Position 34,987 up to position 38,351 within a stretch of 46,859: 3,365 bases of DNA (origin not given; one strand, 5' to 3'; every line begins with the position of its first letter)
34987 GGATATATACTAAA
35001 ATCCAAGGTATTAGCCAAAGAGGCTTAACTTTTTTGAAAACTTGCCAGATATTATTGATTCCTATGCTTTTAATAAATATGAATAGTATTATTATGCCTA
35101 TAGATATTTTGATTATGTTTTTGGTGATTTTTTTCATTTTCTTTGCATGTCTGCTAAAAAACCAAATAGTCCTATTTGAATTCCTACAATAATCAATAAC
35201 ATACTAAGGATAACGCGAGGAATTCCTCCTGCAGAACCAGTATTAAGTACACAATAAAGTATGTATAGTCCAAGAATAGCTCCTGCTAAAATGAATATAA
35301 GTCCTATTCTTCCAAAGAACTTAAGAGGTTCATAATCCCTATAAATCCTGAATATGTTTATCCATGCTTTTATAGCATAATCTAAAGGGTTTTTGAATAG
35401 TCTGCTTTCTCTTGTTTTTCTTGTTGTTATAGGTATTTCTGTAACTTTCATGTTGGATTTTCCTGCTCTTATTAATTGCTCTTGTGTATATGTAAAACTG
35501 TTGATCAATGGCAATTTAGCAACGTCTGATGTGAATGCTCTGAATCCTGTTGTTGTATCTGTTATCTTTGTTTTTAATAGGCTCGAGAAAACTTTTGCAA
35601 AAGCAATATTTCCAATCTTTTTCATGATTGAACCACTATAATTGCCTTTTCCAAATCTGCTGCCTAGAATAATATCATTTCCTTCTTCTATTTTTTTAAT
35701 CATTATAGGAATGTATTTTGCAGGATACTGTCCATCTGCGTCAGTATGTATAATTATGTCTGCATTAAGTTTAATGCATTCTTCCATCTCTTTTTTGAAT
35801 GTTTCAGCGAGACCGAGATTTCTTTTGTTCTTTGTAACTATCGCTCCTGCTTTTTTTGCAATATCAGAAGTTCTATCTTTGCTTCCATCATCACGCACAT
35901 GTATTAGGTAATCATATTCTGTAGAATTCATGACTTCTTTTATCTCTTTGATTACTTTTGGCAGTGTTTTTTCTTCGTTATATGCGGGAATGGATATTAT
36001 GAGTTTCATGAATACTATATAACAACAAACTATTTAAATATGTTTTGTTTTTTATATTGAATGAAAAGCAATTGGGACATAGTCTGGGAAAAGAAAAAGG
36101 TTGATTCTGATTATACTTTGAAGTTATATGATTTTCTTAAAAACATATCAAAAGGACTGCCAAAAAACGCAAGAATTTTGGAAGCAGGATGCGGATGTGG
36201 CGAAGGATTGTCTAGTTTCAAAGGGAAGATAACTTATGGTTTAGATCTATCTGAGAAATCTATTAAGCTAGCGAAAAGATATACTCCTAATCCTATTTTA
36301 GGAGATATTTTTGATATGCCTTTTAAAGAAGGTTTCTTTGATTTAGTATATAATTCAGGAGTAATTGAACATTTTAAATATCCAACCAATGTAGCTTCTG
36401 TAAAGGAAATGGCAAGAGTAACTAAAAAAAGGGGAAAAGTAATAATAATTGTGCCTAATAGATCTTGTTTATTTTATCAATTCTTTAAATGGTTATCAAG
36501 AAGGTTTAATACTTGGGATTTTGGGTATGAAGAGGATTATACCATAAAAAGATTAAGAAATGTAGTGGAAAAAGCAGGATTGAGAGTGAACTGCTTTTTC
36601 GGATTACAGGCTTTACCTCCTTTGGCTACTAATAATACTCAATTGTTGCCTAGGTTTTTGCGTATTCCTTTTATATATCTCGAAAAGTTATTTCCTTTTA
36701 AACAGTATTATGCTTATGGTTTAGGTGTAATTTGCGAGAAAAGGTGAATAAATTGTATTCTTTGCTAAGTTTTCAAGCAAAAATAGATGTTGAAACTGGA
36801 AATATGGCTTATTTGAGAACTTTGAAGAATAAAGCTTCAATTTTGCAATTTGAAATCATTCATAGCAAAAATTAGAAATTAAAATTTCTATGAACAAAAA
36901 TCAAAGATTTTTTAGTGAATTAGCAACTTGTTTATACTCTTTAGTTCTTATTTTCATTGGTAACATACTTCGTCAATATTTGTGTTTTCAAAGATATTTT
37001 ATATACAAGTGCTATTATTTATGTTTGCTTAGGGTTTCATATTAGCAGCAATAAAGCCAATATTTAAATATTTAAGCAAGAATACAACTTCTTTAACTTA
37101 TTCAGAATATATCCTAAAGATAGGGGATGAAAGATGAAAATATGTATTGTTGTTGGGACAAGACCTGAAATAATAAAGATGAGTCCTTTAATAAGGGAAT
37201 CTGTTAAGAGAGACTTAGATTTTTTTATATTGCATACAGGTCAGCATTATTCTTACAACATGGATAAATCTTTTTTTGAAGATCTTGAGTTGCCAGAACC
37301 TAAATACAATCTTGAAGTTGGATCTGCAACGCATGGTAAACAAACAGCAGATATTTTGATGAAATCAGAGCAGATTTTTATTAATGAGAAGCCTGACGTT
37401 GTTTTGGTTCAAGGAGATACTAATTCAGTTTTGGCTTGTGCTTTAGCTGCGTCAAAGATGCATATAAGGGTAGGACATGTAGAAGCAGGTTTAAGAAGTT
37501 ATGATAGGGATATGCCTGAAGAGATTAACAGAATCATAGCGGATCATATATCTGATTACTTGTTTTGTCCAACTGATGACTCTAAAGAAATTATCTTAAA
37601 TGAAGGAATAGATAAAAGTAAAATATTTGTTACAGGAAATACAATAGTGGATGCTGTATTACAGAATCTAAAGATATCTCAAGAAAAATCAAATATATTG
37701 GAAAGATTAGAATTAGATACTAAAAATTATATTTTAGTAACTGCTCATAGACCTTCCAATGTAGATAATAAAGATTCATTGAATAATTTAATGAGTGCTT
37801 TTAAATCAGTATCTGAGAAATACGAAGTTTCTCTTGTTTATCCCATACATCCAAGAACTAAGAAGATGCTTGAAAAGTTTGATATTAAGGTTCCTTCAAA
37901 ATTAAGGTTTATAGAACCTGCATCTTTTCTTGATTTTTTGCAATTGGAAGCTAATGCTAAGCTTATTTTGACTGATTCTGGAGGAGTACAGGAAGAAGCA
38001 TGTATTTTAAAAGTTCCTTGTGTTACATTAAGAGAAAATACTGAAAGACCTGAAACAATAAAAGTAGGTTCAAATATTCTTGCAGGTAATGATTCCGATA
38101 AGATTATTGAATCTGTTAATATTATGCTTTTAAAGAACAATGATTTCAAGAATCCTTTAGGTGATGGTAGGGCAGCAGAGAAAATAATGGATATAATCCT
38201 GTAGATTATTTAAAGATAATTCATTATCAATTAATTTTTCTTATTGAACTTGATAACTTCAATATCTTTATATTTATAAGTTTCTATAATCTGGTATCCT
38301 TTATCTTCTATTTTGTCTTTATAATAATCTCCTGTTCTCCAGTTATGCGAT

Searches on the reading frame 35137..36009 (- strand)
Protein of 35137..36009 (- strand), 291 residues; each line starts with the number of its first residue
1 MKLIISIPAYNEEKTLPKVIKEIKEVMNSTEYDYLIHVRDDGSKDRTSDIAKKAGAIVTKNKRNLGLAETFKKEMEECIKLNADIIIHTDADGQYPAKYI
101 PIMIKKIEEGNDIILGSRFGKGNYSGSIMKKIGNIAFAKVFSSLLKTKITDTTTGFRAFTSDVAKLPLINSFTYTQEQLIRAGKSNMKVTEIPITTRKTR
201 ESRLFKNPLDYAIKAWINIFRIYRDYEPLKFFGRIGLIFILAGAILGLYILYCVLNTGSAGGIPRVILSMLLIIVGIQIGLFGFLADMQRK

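Call 38: search_protein_families(library=pfam, proteins=[window:35137-36009:-], max_evalue=0.0001)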
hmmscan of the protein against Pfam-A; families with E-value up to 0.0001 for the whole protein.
window:35137-36009:- (291 aa): 1 family
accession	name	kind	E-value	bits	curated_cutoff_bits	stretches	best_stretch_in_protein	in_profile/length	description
PF00535.33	Glycos_transf_2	-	3e-22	79.8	23.3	1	6-163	3-163/168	Glycosyl transferase family 2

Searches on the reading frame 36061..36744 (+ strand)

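Call 38: search_protein_families(library=pfam, proteins=[window:36061-36744:+], max_evalue=0.0001)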
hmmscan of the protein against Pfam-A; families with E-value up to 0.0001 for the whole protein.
window:36061-36744:+ (228 aa): 5 families
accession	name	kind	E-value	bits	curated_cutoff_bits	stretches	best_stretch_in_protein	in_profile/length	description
PF08241.18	Methyltransf_11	-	1.2e-17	64.7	21.2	1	40-129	1-95/95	Methyltransferase domain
PF13489.12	Methyltransf_23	-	8.6e-13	48.8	27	1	21-176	8-161/164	Methyltransferase domain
PF13649.12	Methyltransf_25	-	1.5e-12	48.5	27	1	39-125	1-97/97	Methyltransferase domain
PF13847.12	Methyltransf_31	-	7.6e-10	39.1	27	1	35-144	3-125/145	Methyltransferase domain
PF08242.18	Methyltransf_12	-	7.1e-06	27.1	30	1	40-126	1-97/98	Methyltransferase domain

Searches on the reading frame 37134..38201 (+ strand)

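Call 38: search_protein_families(library=pfam, proteins=[window:37134-38201:+], max_evalue=0.0001)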
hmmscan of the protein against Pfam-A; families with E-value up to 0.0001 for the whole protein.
window:37134-38201:+ (356 aa): 1 family
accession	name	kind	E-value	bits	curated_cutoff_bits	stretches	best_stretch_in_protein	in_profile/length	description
PF02350.25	Epimerase_2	-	1.4e-118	396.2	30.6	1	26-355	7-346/347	UDP-N-acetylglucosamine 2-epimerase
